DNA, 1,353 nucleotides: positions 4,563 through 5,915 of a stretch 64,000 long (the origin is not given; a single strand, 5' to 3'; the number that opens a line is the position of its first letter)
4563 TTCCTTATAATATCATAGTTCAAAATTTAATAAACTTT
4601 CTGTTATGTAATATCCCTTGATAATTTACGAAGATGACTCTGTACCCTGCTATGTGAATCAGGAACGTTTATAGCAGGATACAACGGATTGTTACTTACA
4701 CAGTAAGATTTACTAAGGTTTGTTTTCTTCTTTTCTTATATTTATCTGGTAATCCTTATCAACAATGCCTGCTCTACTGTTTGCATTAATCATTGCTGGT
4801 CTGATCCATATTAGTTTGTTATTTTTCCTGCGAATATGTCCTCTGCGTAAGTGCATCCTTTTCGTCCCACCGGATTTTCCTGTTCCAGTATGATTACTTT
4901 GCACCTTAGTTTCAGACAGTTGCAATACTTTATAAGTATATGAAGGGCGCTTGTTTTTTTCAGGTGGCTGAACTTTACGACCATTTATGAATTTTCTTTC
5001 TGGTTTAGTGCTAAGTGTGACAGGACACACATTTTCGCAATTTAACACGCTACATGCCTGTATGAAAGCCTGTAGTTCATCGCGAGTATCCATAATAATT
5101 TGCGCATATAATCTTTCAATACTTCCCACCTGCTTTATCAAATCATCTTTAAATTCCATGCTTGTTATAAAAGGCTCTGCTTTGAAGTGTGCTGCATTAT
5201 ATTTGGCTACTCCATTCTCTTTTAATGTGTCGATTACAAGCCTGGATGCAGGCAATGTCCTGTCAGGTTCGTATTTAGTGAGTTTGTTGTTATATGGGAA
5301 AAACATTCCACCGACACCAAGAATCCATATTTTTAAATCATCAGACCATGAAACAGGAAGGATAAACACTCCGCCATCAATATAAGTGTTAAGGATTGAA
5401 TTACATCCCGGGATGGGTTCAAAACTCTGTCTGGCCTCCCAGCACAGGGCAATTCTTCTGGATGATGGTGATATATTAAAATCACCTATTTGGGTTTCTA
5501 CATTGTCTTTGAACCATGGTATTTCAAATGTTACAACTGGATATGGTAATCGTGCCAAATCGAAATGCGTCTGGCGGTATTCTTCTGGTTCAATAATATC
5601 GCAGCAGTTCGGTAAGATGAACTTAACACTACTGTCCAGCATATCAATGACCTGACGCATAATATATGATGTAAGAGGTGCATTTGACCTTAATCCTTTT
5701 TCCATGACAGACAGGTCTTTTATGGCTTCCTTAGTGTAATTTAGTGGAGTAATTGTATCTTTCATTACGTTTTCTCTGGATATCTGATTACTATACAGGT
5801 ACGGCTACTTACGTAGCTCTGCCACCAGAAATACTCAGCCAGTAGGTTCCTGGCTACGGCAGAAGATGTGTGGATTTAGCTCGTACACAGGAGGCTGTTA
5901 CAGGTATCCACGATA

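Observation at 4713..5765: Uncharacterised 350 aa AT-rich cargo gene next to finO, paralogous at its C-terminus to a second island 35 kb away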

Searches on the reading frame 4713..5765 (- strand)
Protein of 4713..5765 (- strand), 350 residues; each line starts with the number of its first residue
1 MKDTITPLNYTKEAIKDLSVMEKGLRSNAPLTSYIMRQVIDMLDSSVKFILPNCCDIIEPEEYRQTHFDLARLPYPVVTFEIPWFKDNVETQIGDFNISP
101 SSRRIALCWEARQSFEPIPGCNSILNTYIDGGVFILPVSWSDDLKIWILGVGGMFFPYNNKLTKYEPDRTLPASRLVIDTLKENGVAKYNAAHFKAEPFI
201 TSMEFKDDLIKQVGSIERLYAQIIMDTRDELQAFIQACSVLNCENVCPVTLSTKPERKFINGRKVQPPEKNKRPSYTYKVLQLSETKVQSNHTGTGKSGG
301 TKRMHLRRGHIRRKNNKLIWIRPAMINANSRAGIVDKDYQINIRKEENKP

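Call 9: profile_search(protein=window:4713-5765:-)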
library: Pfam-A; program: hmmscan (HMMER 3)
A. the first sequence (350 residues): domains with independent E <= 10: 1; with E <= 0.001: 1
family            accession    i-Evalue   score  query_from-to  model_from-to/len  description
TVHS-like         PF25827.1     0.00024    21.4     226-248        18-40/105  Tepsin VHS/ENTH-like domain

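Call 11: search_protein_families(proteins=[window:4713-5765:-], library=phrogs, max_evalue=1)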
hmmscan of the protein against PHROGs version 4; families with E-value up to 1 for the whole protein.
window:4713-5765:- (350 aa): 1 family
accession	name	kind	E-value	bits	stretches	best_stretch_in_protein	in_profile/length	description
phrog_6160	-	unknown function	0.26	11.7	0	228-328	208-318/322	-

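Call 12: search_protein_families(proteins=[window:4713-5765:-], library=padloc, max_evalue=1)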
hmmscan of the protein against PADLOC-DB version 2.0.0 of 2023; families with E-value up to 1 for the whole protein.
window:4713-5765:- (350 aa): 0 families

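Call 13: search_protein_families(proteins=[window:4713-5765:-], library=ncbifam, max_evalue=1)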
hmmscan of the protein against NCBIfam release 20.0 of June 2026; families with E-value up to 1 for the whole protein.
window:4713-5765:- (350 aa): 0 families

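Call 14: search_solved_structures(query=window:4713-5765:-, max_evalue=10)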
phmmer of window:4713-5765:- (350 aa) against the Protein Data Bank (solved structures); distinct sequences matched with E-value up to 10: 0.

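Call 15: find_homologous_proteins(query=window:4713-5765:-, max_evalue=0.001)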
Query window:4713-5765:- (350 aa): 334 proteins with E <= 0.001 among 880 candidates; the best 120 are listed.
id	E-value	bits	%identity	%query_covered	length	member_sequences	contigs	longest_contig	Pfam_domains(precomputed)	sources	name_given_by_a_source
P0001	4.7e-238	807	100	100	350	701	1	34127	PF26125.1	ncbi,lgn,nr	ncbi:hypothetical protein GG913_22005 [Salmonella enterica]|nr:hypothetical protein [Salmonella ente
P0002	3.7e-185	633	77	100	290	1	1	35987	PF26125.1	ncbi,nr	ncbi:hypothetical protein E9M31_003869 [Escherichia coli]|nr:hypothetical protein [Escherichia coli]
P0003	2.3e-184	630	100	78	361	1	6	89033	-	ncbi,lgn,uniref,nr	uniref:Uncharacterized protein n=7 Tax=Escherichia TaxID=561 RepID=A0A7L7TFX6_ECOLX|nr:hypothetical 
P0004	7.6e-174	596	72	99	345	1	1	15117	PF26125.1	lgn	-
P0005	1.6e-169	581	71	99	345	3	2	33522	PF26125.1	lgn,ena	-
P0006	8.4e-155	533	63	99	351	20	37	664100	PF26125.1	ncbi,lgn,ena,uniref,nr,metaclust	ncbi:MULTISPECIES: hypothetical protein [Enterobacteriaceae]|uniref:hypothetical protein n=1 Tax=Ent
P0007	1.4e-152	526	65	98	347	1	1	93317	-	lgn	-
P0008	4.4e-148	511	63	98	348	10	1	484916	PF26125.1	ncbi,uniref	ncbi:hypothetical protein ACIPSD_06800 [Pectobacterium sp. CHL-2024]|uniref:hypothetical protein n=1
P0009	1.6e-147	509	63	99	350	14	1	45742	PF26125.1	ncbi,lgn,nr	ncbi:TPA: hypothetical protein PFE07_002549 [Kluyvera cryocrescens]|nr:hypothetical protein [Kluyver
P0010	6.9e-146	504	62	98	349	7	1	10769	PF26125.1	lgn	-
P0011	1.4e-145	503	61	98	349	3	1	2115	PF26125.1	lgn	-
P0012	3.5e-145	501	62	98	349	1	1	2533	PF26125.1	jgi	-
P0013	1.4e-144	499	63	97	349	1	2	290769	PF26125.1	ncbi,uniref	ncbi:hypothetical protein [Pectobacterium brasiliense]|uniref:hypothetical protein n=1 Tax=Pectobact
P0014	1.7e-144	499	63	98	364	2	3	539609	PF26125.1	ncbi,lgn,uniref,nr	ncbi:Uncharacterised protein [Serratia marcescens]|uniref:hypothetical protein n=1 Tax=Serratia marc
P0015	5.7e-143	494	62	97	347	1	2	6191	PF26125.1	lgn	-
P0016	1.3e-142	493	60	99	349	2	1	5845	PF26125.1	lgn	-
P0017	5.7e-138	478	61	98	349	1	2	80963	PF26125.1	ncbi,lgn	ncbi:hypothetical protein ACU6ZM_23815 [Klebsiella aerogenes]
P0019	4.9e-131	455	56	98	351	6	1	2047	PF26125.1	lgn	-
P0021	6.9e-124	431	56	97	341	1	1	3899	PF26125.1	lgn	-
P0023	1.0e-103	365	51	97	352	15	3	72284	PF26125.1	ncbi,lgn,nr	ncbi:hypothetical protein MK936_004502 [Salmonella enterica]|nr:hypothetical protein [Salmonella ent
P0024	4.7e-103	363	49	97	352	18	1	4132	PF26125.1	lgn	-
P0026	1.9e-102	361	49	97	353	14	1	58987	PF26125.1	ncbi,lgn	ncbi:hypothetical protein [Serratia fonticola]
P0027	9.6e-102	359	46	98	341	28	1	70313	PF26125.1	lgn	-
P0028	5.4e-101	356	47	98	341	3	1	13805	PF26125.1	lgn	-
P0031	2.7e-100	354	48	97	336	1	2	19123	PF26125.1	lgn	-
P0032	3.3e-100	353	46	99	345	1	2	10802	PF26125.1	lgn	-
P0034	5.4e-100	353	47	97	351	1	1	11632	PF26125.1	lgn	-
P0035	8.6e-100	352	47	97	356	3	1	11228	PF26125.1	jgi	-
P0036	1.6e-99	351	47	97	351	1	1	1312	PF26125.1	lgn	-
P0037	2.4e-99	351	46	97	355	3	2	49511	PF26125.1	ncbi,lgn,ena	-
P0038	2.9e-99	350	46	98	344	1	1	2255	PF26125.1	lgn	-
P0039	3.2e-99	350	46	98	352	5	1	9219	PF26125.1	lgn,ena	-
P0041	6.8e-99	349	46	97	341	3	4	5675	PF26125.1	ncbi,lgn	-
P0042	7.0e-99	349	47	97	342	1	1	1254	PF26125.1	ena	-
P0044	1.3e-98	348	46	97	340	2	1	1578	PF26125.1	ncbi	-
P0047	1.8e-98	348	46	97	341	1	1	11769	PF26125.1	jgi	jgi:hypothetical protein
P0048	2.1e-98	348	46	98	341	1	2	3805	PF26125.1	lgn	-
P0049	2.5e-98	347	46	97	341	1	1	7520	PF26125.1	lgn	-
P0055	1.7e-97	345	47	97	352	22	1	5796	PF26125.1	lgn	-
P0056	1.9e-97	344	46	97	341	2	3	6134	PF26125.1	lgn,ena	-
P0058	2.2e-97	344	46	97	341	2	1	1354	PF26125.1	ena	-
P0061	4.0e-97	343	46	97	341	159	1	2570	PF26125.1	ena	-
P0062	4.1e-97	343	46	97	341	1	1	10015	PF26125.1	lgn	-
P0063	7.1e-97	342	44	97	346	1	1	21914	PF26125.1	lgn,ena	-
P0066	1.9e-96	341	46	97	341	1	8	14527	PF26125.1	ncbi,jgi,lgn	jgi:hypothetical protein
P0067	2.4e-96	341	45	97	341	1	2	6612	PF26125.1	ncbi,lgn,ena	-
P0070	4.6e-96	340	45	97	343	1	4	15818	PF26125.1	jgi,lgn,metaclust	metaclust:\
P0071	5.3e-96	340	45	97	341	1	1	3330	PF26125.1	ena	-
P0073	2.8e-95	337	45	97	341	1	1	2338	PF26125.1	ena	-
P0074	5.1e-95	336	45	97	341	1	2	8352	PF26125.1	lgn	-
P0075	9.1e-95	336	45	97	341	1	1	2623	PF26125.1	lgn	-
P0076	1.3e-94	335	43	99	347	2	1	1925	PF26125.1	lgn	-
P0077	1.4e-94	335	46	98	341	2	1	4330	PF26125.1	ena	-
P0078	1.7e-94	335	44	97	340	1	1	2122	PF26125.1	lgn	-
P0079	1.7e-94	335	44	97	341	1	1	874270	-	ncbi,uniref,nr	ncbi:hypothetical protein [Ralstonia mojiangensis]|uniref:hypothetical protein n=1 Tax=Ralstonia moj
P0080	2.5e-94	334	46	97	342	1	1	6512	PF26125.1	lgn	-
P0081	5.9e-94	333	45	97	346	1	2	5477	PF26125.1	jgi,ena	-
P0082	6.1e-94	333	45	97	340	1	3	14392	PF26125.1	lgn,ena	-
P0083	1.0e-93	332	44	98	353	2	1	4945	PF26125.1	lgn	-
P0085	1.1e-93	332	44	99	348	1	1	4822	PF26125.1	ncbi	-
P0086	1.2e-93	332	45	97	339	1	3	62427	PF26125.1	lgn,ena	-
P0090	3.6e-93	330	45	97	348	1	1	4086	PF26125.1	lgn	-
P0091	5.4e-93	330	43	97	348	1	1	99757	PF26125.1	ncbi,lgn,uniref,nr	ncbi:MAG TPA: hypothetical protein VFR90_06800 [Methylibium sp.]|uniref:hypothetical protein n=1 Tax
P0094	1.8e-92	328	45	97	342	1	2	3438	PF26125.1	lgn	-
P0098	1.2e-91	325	44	98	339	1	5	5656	PF26125.1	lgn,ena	-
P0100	1.4e-91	325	43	100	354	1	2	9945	PF26125.1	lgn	-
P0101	1.5e-91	325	45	98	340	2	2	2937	PF26125.1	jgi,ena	-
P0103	3.1e-90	321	43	97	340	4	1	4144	PF26125.1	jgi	jgi:hypothetical protein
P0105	8.7e-90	319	43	98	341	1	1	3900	PF26125.1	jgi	jgi:hypothetical protein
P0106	1.2e-89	319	43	98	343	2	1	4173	PF26125.1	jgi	jgi:hypothetical protein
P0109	2.1e-89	318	42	99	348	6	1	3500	PF26125.1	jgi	jgi:hypothetical protein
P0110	2.2e-89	318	43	97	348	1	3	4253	PF26125.1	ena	-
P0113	2.8e-89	318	42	98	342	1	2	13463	PF26125.1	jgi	jgi:hypothetical protein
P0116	6.0e-89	316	46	89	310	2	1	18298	PF26125.1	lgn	-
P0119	3.3e-88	314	43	98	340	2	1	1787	PF26125.1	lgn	-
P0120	6.4e-88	313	45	97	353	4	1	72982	-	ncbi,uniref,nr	ncbi:hypothetical protein RN053_07065 [Pantoea dispersa]|uniref:hypothetical protein n=1 Tax=Pantoea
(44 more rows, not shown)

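Call 22: list_cluster_members(proteins=[window:4713-5765:-, window:39354-40445:-])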
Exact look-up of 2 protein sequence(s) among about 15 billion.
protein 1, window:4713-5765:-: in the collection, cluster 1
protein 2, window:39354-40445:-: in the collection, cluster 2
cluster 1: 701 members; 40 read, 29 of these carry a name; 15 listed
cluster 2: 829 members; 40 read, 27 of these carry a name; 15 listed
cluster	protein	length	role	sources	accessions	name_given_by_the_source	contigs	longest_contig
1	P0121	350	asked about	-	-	hypothetical protein WCH81_004284 [Escherichia coli] | hypothetical protein | Uncharacterized protein n=40 Tax=Enterobacterales TaxID=91347 RepID=A0A0D5A024_ECOLX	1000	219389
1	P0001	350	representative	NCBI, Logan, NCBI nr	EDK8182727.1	hypothetical protein GG913_22005 [Salmonella enterica] | hypothetical protein [Salmonella enterica]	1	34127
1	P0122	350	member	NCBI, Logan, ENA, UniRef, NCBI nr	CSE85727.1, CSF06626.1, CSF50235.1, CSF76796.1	hypothetical protein ABXX98_004385 [Shigella sonnei] | Uncharacterized protein n=2 Tax=Shigella sonnei TaxID=624 RepID=A0AAV2X7F6_SHISO | hypothetical protein [Shigella sonnei]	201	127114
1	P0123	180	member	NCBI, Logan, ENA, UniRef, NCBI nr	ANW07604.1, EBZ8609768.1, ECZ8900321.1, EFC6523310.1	TPA: hypothetical protein ACUA8O_004650 [Escherichia coli] | Uncharacterized protein n=2 Tax=Enterobacteriaceae TaxID=543 RepID=A0AAJ1EP19_ECOLX | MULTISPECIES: hypothetical protein [Enterobacteriaceae]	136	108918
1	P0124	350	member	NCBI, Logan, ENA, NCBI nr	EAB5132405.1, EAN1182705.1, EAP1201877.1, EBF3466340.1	hypothetical protein BF326_004495 [Escherichia coli] | hypothetical protein [Salmonella enterica]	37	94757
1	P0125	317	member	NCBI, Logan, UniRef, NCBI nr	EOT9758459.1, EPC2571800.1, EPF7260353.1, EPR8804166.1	hypothetical protein PCS93_26735 (plasmid) [Escherichia coli] | hypothetical protein n=1 Tax=Shigella sonnei TaxID=624 RepID=UPI000DA4FBEF | hypothetical protein [Shigella sonnei]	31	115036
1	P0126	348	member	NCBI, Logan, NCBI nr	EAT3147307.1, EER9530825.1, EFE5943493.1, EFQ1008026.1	hypothetical protein LCX89_002350, partial [Escherichia coli] | hypothetical protein [Salmonella enterica]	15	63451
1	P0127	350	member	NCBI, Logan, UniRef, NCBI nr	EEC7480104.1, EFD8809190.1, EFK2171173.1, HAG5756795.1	hypothetical protein D4723_RS25030 [Escherichia coli] | hypothetical protein n=1 Tax=Escherichia coli TaxID=562 RepID=UPI001079C43A | hypothetical protein [Escherichia coli]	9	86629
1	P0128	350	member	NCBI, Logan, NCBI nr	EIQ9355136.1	hypothetical protein LV721_004388 [Salmonella enterica] | hypothetical protein [Salmonella enterica]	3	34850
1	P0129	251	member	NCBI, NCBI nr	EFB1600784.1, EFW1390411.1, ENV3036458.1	hypothetical protein AB1H20_004938, partial [Escherichia coli] | hypothetical protein [Escherichia coli]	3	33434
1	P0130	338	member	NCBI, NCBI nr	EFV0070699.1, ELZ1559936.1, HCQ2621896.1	TPA: hypothetical protein OHO18_004852, partial [Escherichia coli] | hypothetical protein [Shigella sonnei]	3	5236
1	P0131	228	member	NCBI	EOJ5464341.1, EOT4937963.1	hypothetical protein ACM3FE_005527, partial [Escherichia coli]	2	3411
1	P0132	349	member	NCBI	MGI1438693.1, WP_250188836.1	hypothetical protein, partial [Escherichia coli]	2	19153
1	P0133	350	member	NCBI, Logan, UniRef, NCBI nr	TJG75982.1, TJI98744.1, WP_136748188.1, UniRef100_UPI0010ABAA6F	hypothetical protein C9123_24260 (plasmid) [Escherichia coli] | hypothetical protein n=1 Tax=Escherichia coli TaxID=562 RepID=UPI0010ABAA6F | hypothetical protein [Escherichia coli]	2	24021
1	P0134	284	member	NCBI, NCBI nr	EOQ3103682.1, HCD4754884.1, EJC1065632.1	hypothetical protein MX258_RS27410, partial [Escherichia coli] | hypothetical protein [Escherichia coli]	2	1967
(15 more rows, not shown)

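Call 24: search_solved_structures(query=A1, max_evalue=10, show_alignments=2)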
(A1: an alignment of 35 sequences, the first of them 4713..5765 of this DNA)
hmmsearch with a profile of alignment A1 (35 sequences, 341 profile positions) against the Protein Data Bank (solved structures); distinct sequences matched with E-value up to 10: 1.
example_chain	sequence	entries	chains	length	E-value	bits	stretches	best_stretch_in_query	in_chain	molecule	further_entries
3kvq_A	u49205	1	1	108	1.5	10.8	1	228-250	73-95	Vascular endothelial growth factor receptor 2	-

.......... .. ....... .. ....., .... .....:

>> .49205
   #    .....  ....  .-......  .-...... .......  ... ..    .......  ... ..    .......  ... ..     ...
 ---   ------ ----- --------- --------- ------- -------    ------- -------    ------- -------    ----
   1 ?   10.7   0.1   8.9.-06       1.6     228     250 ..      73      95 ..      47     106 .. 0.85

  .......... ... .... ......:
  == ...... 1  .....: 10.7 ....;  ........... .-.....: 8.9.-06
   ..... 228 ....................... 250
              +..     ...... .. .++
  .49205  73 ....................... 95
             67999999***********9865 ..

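Call 36: predict_structure(alignment_id=A1)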
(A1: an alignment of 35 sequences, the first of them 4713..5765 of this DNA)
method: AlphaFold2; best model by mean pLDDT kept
length: 350 residues; sequences in the alignment: 35
mean_pLDDT: 76.4   pTM: 0.76
mean pLDDT of the five models: 76.4, 75.3, 74.7, 74.6, 72.8
residues with pLDDT >= 90: 143; 70-90: 98; 50-70: 44; < 50: 65
segments of 3 or more residues with pLDDT < 50: 1-3, 288-314, 316-350
pLDDT, mean of each block of 10 residues (from residue 1): 63 97 95 96 92 64 83 89 73 84 92 92 92 96 93 94 87 92 84 90 93 95 93 86 67 68 68 76 53 37 45 39 36 33 37
secondary structure, 60 per line:
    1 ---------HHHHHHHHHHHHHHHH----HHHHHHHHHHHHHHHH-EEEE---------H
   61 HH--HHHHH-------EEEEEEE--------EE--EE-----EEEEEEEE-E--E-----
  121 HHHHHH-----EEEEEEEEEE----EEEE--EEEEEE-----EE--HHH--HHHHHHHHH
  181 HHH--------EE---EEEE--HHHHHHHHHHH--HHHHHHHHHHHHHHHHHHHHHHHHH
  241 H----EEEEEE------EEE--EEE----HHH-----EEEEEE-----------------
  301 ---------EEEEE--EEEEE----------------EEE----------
elements in order: H10-25 H30-45 E47-50 H65-69 E77-83 E103-110 H121-126 E132-141 E146-149 E152-157 H172-183 E197-200 H203-213 H216-241 E246-251 E258-260 E263-265 E278-283 E310-314 E317-321 E338-340

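Call 38: search_protein_representatives(alignment_id=A1)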
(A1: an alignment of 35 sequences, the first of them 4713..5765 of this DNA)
Query: 35 sequences, 341 profile positions. Proteins with E-value up to 0.001 (for the whole library): 6463; up to 1e-10: 2785; up to 1e-30: 232. The best 150 are listed.
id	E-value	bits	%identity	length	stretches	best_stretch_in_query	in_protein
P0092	1.6e-169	579.6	-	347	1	1-339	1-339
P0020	2.2e-145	500.2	-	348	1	1-339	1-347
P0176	2.2e-137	473.9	-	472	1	6-337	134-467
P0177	1.7e-122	424.9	-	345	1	3-338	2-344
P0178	5.3e-122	423.3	-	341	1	1-340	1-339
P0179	2.9e-120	417.6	-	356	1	3-340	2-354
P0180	6.2e-118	410.0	-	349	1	4-340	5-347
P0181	7.7e-118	409.6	-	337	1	1-336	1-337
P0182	1.8e-115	401.8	-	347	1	3-336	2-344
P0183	1.1e-114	399.3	-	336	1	5-338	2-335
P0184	1.6e-112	392.2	-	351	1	3-338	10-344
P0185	1.1e-111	389.4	-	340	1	4-338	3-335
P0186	5.6e-110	383.8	-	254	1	86-338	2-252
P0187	1.5e-109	382.4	-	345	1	4-336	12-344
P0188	2.0e-107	375.4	-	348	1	4-338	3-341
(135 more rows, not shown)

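Call 66: find_encoding_contigs(protein=P0008, flank=7000, max_places=1)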
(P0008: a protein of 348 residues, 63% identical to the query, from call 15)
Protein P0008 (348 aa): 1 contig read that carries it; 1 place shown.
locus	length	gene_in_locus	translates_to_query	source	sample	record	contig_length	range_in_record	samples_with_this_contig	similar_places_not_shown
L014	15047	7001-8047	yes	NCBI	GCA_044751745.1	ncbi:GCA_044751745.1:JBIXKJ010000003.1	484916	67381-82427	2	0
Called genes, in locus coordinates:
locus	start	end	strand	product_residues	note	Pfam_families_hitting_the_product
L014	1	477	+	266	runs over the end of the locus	-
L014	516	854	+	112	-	-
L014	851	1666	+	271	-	PF00589:Phage_integrase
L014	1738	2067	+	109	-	-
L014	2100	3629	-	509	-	PF07916:TraG_N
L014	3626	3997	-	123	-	-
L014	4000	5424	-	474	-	-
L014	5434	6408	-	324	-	PF06834:TraU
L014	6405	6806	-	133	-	PF07511:DUF1525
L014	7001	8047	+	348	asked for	PF26125:AcrVA2-like (weak)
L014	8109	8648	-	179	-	-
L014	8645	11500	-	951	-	PF11130:TraC_F_IV, PF19044:P-loop_TraG (faint)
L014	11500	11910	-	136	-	-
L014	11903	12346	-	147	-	-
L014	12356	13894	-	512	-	-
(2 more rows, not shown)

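Call 67: find_encoding_contigs(protein=P0120, flank=7000, max_places=1)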
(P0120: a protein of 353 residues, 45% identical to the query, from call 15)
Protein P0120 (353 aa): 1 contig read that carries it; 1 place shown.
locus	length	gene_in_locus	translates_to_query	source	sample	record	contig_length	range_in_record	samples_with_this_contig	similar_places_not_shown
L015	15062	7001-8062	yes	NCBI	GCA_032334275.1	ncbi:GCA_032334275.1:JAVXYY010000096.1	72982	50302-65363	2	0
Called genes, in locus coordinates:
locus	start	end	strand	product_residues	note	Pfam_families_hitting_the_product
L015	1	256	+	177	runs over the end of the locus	PF13091:PLDc_2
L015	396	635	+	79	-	PF10723:RepB-RCR_reg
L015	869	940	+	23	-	PF08048:RepA1_leader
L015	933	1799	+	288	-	PF02387:IncFII_repA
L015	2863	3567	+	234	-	PF06414:Zeta_toxin, PF13671:AAA_33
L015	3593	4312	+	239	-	-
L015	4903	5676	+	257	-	PF01755:Glyco_transf_25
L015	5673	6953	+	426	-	PF04932:Wzy_C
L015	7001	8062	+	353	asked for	-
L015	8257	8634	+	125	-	PF00717:Peptidase_S24 (weak)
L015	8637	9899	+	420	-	PF00817:IMS, PF11799:IMS_C, PF13438:DUF4113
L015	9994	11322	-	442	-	PF27227:Endonuc-like_C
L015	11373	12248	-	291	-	-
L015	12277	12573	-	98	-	-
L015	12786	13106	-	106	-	-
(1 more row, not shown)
